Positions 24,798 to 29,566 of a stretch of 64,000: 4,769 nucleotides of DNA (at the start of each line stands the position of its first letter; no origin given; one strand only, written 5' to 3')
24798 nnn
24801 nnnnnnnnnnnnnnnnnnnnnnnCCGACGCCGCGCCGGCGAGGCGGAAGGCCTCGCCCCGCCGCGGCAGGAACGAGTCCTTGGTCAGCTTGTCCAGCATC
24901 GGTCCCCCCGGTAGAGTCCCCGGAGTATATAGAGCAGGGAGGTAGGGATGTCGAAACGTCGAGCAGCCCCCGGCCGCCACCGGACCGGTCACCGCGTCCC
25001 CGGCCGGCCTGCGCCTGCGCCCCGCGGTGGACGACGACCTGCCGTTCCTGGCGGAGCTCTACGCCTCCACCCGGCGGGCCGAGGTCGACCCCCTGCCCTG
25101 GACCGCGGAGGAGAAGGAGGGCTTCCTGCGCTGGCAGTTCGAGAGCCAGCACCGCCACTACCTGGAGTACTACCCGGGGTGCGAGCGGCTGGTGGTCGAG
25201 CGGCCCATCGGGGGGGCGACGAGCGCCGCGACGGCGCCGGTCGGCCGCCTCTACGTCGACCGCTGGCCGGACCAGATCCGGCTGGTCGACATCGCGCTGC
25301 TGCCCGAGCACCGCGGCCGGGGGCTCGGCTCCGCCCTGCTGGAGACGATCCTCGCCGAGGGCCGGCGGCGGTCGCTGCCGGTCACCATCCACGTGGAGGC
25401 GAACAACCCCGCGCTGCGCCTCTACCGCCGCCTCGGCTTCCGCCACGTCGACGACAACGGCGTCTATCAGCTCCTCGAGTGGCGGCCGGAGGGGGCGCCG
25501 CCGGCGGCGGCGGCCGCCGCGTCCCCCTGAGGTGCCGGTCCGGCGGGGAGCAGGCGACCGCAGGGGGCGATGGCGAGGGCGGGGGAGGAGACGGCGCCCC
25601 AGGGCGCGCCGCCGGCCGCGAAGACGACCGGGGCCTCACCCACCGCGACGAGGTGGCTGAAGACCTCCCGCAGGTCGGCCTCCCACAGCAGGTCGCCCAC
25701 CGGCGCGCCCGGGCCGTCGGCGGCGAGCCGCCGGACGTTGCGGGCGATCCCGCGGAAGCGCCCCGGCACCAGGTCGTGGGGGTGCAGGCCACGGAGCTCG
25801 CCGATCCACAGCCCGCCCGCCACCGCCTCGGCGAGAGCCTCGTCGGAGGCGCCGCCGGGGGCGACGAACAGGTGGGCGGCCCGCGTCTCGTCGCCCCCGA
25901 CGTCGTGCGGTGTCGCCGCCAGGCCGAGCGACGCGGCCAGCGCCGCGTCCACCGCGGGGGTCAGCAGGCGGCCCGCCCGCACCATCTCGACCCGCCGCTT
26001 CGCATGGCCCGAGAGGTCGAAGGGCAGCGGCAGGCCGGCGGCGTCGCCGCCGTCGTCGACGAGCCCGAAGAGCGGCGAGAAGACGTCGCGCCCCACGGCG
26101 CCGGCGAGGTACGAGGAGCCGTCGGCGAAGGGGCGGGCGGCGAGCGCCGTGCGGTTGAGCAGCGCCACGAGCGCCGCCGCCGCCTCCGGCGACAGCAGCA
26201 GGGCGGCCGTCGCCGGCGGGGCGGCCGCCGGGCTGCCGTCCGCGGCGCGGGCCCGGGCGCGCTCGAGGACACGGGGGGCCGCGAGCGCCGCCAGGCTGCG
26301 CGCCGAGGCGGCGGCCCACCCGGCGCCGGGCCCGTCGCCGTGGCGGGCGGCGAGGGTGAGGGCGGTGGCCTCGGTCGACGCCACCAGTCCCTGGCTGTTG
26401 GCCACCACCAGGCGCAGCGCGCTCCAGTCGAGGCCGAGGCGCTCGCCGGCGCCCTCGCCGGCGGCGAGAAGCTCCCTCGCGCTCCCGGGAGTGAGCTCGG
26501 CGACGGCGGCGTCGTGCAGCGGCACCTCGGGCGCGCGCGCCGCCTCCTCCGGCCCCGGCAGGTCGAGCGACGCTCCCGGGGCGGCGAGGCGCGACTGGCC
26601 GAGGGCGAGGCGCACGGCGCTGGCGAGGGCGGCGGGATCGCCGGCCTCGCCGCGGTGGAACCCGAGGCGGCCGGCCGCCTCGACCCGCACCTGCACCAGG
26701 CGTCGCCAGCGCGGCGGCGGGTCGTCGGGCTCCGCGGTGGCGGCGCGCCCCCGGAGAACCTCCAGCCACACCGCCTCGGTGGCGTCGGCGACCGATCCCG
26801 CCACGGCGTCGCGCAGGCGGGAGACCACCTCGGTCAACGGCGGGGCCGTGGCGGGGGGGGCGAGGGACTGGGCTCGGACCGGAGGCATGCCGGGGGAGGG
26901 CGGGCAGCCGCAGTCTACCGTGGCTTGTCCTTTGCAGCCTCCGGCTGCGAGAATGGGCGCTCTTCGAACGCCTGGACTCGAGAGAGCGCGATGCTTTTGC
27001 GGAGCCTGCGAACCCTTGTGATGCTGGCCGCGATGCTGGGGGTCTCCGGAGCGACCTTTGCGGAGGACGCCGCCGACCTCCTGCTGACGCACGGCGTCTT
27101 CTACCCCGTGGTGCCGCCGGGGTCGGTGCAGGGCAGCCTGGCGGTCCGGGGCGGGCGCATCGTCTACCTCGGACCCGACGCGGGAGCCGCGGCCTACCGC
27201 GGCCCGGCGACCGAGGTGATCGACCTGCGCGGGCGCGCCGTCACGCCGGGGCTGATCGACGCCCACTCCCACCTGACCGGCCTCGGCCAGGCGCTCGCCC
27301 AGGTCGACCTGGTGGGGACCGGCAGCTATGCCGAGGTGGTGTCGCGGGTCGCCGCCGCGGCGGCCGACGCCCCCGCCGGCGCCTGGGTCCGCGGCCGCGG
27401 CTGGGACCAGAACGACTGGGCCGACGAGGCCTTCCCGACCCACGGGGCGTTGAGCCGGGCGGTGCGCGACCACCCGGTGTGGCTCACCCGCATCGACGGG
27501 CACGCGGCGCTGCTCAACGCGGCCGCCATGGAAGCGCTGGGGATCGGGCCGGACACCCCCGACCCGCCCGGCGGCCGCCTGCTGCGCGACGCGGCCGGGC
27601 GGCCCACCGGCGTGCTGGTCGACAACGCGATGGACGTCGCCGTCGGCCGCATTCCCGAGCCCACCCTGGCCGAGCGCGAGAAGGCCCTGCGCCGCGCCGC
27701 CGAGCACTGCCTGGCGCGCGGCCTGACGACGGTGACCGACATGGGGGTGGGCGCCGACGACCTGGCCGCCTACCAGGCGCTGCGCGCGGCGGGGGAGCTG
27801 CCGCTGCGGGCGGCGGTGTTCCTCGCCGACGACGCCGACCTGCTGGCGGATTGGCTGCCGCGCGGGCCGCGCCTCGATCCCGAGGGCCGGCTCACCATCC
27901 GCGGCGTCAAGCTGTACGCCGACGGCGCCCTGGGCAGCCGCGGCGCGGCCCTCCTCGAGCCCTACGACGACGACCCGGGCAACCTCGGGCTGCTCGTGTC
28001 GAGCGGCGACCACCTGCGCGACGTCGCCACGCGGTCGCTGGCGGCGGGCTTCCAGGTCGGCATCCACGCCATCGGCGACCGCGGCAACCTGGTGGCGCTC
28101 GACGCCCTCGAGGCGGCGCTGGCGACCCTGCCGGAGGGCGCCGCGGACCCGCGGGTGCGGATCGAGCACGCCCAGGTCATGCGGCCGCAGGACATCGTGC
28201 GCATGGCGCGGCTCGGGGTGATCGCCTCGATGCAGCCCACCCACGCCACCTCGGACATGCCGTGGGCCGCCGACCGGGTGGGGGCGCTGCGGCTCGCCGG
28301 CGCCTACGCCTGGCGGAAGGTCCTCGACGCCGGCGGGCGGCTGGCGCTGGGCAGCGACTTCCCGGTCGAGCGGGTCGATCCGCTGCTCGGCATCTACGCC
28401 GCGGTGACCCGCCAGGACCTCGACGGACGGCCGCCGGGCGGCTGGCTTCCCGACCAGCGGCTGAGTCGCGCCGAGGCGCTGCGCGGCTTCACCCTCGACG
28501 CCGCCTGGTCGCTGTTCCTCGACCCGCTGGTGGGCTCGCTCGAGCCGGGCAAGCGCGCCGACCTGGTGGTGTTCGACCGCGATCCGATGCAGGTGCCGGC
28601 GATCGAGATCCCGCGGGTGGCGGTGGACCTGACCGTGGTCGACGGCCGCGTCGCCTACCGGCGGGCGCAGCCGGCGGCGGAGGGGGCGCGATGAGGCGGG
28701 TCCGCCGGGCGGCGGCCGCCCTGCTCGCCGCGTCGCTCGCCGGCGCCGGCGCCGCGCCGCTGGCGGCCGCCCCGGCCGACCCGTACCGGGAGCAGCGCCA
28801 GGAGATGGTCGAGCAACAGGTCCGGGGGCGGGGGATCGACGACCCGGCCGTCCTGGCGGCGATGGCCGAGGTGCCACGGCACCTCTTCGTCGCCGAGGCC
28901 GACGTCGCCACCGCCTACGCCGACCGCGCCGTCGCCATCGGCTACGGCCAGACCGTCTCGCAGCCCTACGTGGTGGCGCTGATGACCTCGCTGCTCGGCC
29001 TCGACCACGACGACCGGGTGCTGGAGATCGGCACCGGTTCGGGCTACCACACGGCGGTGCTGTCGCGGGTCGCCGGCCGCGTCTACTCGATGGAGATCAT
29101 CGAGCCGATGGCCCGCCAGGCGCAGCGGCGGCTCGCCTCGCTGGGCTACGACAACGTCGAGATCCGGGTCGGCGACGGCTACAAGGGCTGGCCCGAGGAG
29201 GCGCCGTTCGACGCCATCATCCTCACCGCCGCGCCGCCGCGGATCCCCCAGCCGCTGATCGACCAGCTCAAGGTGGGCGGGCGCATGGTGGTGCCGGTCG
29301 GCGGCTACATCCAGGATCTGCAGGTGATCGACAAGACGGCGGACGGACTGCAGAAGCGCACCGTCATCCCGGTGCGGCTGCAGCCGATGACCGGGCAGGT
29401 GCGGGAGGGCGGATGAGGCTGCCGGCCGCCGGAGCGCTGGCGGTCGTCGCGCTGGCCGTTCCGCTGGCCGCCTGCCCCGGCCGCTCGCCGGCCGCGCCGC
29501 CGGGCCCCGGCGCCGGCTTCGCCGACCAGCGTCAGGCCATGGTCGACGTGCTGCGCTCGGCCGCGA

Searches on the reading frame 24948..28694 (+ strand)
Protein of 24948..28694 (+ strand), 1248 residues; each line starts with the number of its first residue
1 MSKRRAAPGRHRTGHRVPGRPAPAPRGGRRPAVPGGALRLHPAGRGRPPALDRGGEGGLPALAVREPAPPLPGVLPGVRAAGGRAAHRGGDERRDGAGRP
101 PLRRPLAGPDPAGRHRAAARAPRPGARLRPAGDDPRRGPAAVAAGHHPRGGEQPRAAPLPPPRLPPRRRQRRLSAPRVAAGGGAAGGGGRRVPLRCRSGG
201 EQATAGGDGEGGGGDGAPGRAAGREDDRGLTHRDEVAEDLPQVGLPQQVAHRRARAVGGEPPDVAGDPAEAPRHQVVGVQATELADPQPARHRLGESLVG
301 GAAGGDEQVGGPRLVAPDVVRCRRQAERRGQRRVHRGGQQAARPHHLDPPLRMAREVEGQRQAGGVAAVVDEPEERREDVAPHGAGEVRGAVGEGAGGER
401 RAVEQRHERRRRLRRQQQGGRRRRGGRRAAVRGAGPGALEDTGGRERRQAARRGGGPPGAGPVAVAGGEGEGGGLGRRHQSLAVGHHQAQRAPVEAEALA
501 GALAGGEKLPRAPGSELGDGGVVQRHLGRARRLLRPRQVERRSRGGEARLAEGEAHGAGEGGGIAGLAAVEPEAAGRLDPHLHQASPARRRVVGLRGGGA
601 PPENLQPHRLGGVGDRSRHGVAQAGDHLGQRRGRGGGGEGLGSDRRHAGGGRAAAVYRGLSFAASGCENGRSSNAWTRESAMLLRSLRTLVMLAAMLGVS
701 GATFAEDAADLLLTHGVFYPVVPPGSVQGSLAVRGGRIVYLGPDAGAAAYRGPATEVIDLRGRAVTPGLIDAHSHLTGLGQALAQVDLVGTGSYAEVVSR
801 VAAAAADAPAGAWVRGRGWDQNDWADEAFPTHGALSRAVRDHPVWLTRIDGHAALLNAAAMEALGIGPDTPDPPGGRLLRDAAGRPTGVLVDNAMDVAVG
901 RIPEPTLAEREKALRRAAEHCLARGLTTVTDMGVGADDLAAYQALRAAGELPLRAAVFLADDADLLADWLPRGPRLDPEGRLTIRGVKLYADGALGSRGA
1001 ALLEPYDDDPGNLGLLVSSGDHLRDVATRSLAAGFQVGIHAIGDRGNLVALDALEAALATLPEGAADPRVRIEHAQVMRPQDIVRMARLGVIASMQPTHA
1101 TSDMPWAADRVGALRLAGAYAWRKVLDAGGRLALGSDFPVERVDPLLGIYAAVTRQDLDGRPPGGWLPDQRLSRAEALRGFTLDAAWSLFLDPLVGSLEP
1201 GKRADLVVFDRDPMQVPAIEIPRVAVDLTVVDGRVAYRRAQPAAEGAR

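Call 70: search_protein_families(library=pfam, proteins=[window:24948-28694:+], max_evalue=0.001)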
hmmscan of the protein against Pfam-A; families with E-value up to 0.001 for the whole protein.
window:24948-28694:+ (1248 aa): 2 families
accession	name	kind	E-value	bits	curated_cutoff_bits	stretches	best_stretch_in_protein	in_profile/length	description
PF07969.17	Amidohydro_3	-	2.3e-110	370.7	29.7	1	756-1237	1-472/472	Amidohydrolase family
PF01979.26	Amidohydro_1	-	1.3e-14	54.7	25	1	912-1235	36-344/345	Amidohydrolase family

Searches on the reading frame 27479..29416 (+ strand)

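Call 70: search_protein_families(library=pfam, proteins=[window:27479-29416:+], max_evalue=0.001)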
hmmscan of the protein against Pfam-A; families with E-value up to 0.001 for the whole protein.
window:27479-29416:+ (645 aa): 5 families
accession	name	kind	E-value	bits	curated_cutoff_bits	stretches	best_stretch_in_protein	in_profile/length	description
PF01135.25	PCMT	-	2.7e-62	210.7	20.3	1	439-640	2-208/210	Protein-L-isoaspartate(D-aspartate) O-methyltransferase (PCMT)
PF13649.12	Methyltransf_25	-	1.3e-08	35.9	27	1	514-584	1-72/97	Methyltransferase domain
PF13847.12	Methyltransf_31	-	2.7e-08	34.1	27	1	509-605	2-109/145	Methyltransferase domain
PF08241.18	Methyltransf_11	-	4.5e-06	27.7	21.2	1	515-584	1-68/95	Methyltransferase domain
PF13489.12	Methyltransf_23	-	0.00014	22.1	27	1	508-584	20-89/164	Methyltransferase domain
